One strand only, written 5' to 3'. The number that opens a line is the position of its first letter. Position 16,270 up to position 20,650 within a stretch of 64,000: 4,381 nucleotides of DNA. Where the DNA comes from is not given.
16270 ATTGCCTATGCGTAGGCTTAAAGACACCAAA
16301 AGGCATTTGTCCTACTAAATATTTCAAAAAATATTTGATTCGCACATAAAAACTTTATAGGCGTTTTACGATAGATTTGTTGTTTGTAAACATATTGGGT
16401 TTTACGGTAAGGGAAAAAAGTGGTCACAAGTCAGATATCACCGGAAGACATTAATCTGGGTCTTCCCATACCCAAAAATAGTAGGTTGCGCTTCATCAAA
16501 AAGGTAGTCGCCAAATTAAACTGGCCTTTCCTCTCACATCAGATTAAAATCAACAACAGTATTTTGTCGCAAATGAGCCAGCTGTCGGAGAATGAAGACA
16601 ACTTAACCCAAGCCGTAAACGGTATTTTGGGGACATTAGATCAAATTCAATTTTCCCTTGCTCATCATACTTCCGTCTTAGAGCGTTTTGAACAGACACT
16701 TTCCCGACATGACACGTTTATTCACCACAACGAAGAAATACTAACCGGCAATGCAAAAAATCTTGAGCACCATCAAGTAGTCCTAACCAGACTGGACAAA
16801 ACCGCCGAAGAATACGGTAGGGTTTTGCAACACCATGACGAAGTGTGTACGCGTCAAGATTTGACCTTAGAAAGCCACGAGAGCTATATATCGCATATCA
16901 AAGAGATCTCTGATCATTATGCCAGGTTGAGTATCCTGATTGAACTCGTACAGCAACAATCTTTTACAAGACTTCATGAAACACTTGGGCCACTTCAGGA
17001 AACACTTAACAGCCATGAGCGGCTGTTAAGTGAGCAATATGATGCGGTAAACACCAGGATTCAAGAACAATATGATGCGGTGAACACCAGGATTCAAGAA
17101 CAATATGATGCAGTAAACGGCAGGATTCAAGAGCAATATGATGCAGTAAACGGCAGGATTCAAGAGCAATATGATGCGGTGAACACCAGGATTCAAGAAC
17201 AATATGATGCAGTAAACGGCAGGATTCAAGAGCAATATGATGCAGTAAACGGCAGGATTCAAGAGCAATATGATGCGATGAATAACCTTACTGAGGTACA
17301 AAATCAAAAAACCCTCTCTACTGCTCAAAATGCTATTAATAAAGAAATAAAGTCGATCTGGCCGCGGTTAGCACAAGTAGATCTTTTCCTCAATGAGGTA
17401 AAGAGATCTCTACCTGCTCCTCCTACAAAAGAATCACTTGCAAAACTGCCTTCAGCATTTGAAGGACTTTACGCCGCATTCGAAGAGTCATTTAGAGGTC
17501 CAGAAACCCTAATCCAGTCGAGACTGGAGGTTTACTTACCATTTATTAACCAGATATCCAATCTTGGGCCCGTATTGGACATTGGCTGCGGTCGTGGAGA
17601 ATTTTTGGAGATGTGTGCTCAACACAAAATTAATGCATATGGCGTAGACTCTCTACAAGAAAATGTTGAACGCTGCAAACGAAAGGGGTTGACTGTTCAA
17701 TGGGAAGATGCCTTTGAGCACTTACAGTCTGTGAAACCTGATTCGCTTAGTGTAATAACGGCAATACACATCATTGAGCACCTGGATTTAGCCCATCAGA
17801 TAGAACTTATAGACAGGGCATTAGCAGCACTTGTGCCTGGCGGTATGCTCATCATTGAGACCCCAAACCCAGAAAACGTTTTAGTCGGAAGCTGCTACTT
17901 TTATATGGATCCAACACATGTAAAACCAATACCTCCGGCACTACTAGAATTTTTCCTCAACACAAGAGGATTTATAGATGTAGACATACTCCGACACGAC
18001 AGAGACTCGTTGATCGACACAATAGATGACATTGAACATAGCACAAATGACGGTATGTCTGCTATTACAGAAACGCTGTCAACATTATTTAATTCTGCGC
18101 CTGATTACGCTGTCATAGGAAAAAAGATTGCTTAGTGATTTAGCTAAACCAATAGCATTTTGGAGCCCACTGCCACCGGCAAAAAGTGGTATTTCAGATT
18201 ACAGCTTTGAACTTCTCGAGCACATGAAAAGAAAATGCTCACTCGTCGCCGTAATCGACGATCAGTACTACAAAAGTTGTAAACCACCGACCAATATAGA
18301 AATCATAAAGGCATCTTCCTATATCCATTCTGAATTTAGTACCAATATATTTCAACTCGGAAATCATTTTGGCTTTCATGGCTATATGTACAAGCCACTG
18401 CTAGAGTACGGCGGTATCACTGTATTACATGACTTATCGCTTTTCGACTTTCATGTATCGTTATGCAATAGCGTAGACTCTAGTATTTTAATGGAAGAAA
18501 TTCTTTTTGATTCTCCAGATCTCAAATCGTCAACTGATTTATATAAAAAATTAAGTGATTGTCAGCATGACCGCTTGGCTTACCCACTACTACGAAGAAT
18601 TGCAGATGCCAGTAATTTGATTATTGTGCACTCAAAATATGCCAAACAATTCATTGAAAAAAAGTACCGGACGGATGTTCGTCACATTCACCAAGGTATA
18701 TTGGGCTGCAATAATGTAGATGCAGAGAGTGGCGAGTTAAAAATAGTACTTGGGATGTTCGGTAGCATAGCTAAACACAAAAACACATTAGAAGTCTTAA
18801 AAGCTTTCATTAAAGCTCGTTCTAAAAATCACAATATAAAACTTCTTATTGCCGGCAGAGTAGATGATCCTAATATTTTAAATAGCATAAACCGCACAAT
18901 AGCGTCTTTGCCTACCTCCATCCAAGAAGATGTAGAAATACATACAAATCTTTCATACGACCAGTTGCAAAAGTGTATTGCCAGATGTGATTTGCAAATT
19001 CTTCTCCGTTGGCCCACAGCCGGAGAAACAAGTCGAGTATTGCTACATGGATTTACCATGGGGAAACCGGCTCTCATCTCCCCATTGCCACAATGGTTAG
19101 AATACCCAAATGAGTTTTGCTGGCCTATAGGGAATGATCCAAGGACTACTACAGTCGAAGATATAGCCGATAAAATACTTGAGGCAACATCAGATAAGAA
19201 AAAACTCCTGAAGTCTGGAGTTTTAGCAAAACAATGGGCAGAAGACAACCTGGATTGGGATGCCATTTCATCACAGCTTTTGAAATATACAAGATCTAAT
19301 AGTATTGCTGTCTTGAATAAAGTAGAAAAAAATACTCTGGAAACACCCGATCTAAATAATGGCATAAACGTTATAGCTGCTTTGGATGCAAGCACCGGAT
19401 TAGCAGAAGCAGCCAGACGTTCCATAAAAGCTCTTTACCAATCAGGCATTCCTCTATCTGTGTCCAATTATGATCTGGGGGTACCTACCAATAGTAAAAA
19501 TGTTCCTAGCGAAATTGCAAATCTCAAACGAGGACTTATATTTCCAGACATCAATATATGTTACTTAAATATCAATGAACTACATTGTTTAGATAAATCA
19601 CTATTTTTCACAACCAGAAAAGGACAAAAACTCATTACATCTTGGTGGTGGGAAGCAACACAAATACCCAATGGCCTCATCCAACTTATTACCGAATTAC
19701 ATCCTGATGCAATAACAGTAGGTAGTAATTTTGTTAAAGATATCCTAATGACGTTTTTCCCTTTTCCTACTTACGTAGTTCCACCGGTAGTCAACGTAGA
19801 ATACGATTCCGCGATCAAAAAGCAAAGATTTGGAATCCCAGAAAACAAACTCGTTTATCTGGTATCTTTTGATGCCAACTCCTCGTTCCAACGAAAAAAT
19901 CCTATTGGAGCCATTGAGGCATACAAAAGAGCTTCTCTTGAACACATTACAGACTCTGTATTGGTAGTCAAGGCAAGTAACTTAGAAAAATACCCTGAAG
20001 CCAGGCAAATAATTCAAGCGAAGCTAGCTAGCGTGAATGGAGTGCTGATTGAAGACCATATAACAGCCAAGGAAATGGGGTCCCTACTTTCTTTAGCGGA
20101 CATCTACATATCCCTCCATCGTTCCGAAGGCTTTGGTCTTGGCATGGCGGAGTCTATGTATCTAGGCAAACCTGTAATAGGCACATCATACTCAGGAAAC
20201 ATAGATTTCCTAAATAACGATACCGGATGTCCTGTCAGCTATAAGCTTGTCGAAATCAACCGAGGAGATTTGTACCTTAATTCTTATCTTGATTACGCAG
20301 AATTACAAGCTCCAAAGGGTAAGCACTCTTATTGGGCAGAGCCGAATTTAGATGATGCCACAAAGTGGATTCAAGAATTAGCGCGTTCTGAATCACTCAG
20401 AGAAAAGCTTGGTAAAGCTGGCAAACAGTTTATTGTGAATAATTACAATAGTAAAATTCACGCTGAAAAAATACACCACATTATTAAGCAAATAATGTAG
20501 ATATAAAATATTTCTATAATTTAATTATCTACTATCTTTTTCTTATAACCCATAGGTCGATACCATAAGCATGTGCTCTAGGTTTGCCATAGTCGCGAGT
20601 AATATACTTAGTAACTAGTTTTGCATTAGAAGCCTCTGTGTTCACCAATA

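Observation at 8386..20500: Glycan-assembly island with polymerase-like GT modules fused or coupled to coiled-coil 'rulers' and capping-type methyltransferases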

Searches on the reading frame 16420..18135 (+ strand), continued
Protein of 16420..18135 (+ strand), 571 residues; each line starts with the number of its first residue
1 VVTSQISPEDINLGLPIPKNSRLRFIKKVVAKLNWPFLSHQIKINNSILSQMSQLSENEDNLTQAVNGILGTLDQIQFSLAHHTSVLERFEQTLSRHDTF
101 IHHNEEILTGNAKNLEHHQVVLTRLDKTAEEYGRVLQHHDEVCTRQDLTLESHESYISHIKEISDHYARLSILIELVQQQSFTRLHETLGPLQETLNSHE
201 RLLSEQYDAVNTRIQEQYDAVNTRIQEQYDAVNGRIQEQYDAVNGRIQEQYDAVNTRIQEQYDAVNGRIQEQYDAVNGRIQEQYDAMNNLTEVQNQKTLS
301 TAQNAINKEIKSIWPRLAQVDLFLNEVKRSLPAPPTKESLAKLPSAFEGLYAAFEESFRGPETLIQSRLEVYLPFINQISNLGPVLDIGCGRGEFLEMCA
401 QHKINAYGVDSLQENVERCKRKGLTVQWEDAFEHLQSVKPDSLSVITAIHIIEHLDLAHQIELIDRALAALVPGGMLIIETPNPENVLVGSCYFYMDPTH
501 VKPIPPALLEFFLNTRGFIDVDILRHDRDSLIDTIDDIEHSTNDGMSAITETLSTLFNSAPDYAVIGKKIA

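Call 92: find_encoding_contigs(protein=P0130, flank=8000, max_places=1)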
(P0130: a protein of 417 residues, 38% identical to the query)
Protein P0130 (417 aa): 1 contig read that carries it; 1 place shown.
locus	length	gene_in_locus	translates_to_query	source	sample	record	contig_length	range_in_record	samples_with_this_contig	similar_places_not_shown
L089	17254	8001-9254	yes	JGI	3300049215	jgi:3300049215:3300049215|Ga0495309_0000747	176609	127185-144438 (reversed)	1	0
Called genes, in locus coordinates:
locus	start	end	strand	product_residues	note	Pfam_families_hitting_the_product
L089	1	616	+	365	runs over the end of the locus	PF04055:Radical_SAM, PF06968:BATS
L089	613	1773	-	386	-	PF00877:NLPC_P60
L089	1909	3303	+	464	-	PF00206:Lyase_1, PF10415:FumaraseC_C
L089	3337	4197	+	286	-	-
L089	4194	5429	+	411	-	-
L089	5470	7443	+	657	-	PF00535:Glycos_transf_2, PF13641:Glyco_tranf_2_3, PF10111:Glyco_tranf_2_2, PF13632:Glyco_trans_2_3 (faint), PF13692:Glyco_trans_1_4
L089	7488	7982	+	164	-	-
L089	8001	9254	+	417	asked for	PF13489:Methyltransf_23, PF07021:MetW, PF08241:Methyltransf_11, PF08242:Methyltransf_12, PF13649:Methyltransf_25, PF13847:Methyltransf_31 (weak)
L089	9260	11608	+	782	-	PF00534:Glycos_transf_1 (weak), PF13692:Glyco_trans_1_4 (weak)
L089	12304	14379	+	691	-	PF04122:CW_binding_2 (weak)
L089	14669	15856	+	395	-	-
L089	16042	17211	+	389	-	PF13641:Glyco_tranf_2_3, PF00535:Glycos_transf_2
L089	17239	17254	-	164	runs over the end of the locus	-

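Call 94: list_cluster_members(proteins=[P0121, window:16420-18135:+, P0122])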
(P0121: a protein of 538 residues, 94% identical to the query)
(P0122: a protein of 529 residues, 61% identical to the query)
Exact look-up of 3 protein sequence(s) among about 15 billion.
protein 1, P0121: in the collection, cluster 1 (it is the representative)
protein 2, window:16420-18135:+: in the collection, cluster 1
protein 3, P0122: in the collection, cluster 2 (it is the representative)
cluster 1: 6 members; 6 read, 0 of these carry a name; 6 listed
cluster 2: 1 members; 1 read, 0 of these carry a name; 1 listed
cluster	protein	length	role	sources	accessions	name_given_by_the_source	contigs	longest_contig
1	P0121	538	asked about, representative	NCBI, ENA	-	-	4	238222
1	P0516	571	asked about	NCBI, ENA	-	-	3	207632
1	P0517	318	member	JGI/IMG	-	-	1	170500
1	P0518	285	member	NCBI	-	-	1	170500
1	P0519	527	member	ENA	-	-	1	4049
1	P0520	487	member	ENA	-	-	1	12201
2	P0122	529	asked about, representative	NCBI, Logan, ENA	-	-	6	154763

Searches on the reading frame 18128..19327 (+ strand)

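Call 52: search_protein_families(library=pfam, proteins=[window:18128-19327:+], max_evalue=1)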
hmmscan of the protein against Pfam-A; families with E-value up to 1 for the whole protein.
window:18128-19327:+ (400 aa): 4 families
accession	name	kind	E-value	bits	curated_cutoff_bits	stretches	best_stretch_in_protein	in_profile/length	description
PF00534.26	Glycos_transf_1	-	6.9e-08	32.6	26.4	1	205-360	15-162/172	Glycosyl transferases group 1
PF13692.12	Glyco_trans_1_4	-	3.4e-06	27.8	27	1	207-325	3-113/142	Glycosyl transferases group 1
PF05193.26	Peptidase_M16_C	-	0.0062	16.9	23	1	220-265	3-49/181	Peptidase M16 inactive domain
PF13439.12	Glyco_transf_4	-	0.11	13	28.5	1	149-191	121-166/170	Glycosyltransferase Family 4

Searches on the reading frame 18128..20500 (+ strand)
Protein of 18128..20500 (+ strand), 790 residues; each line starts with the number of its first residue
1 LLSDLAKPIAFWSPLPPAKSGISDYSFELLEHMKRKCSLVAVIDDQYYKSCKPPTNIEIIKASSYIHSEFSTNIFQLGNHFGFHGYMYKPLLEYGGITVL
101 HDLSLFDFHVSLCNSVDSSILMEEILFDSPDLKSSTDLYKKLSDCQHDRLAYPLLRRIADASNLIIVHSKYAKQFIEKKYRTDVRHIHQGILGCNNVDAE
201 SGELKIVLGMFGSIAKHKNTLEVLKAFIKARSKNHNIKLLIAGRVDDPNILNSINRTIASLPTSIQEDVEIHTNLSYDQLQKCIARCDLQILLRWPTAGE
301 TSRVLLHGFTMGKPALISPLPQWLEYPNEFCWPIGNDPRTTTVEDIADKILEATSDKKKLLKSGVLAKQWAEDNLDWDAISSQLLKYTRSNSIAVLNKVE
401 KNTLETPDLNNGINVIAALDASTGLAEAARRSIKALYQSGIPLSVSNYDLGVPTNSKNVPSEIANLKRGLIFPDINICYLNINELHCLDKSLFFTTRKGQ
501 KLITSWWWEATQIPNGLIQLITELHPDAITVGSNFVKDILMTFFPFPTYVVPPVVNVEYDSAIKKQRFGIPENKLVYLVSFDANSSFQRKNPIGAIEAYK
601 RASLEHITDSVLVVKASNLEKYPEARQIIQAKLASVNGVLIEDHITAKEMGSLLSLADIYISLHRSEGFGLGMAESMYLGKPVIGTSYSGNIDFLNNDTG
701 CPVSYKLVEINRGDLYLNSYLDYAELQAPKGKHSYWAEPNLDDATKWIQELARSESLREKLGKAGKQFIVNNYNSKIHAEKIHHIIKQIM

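Call 4: search_protein_families(library=pfam, proteins=[window:18128-20500:+], max_evalue=0.01)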
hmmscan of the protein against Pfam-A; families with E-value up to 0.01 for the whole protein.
window:18128-20500:+ (790 aa): 4 families
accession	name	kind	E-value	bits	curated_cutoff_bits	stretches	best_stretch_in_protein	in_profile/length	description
PF00534.26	Glycos_transf_1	-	1.5e-19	70.6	26.4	2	584-697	22-133/172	Glycosyl transferases group 1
PF13692.12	Glyco_trans_1_4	-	3.9e-15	56.8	27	2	629-701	49-122/142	Glycosyl transferases group 1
PF20706.3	GT4-conflict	-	0.001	18.6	26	1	572-699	195-324/385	Family 4 Glycosyltransferase in conflict systems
PF13439.12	Glyco_transf_4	-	0.0011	19.4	28.5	0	149-191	121-166/170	Glycosyltransferase Family 4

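Call 5: search_protein_families(library=ncbifam, proteins=[window:18128-20500:+], max_evalue=0.01)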
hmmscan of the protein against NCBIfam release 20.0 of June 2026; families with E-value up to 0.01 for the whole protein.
window:18128-20500:+ (790 aa): 13 families
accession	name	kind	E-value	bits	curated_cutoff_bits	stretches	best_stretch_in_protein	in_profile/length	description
NF038229.1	Glyco4_Geo_Pelo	equivalog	3.2e-11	42.8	400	1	642-695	223-276/338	GPMC system family 4 glycosyltransferase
TIGR04047.1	MSMEG_0565_glyc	hypoth_equivalog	4.6e-11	42.4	259.85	2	588-701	204-321/373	MSMEG_0565 family glycosyltransferase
NF038295.1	EPS_HpsP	equivalog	1.8e-08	33.8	550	1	216-387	217-383/388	hormogonium polysaccharide biosynthesis glycosyltransferase HpsP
TIGR02149.1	glgA_Coryne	subfamily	2.3e-06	27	302.4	0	605-789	227-390/391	glycogen synthase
NF041876.1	EPS_EpsE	equivalog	7.7e-06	25.4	400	0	644-698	283-337/389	exopolysaccharide biosynthesis GT4 family glycosyltransferase EpsE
NF012028.0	PRK15484.1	subfamily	0.00024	20.3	618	0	163-381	141-368/380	lipopolysaccharide N-acetylglucosaminyltransferase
NF041139.1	TreT_Thcocales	equivalog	0.00027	19.8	775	1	645-703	302-361/412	trehalose synthase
TIGR03999.1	thiol_BshA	equivalog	0.00051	19.1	273.7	1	648-697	264-313/375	N-acetyl-alpha-D-glucosaminyl L-malate synthase BshA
TIGR04348.1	TIGR04348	equivalog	0.00085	18.5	300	0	136-260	77-191/310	selenoneine biosynthesis selenosugar synthase SenB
TIGR03088.1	stp2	hypoth_equivalog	0.00086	18.4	409.05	0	647-699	263-315/374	TIGR03088 family PEP-CTERM/XrtA system glycosyltransferase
TIGR04157.1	glyco_rSAM_CFB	subfamily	0.0022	17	400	0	205-257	228-279/406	TIGR04157 family glycosyltransferase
NF053787.1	GlcN_PG_synth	equivalog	0.0034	16.3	480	0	637-700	242-305/361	N-acetylglucosaminyl phosphatidylglycerol synthase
NF010771.0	PRK14174.1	equivalog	0.0064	15.7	530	0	570-662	121-212/295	bifunctional 5,10-methylene-tetrahydrofolate dehydrogenase/ 5,10-methylene-tetrahydrofolate cyclohydrolase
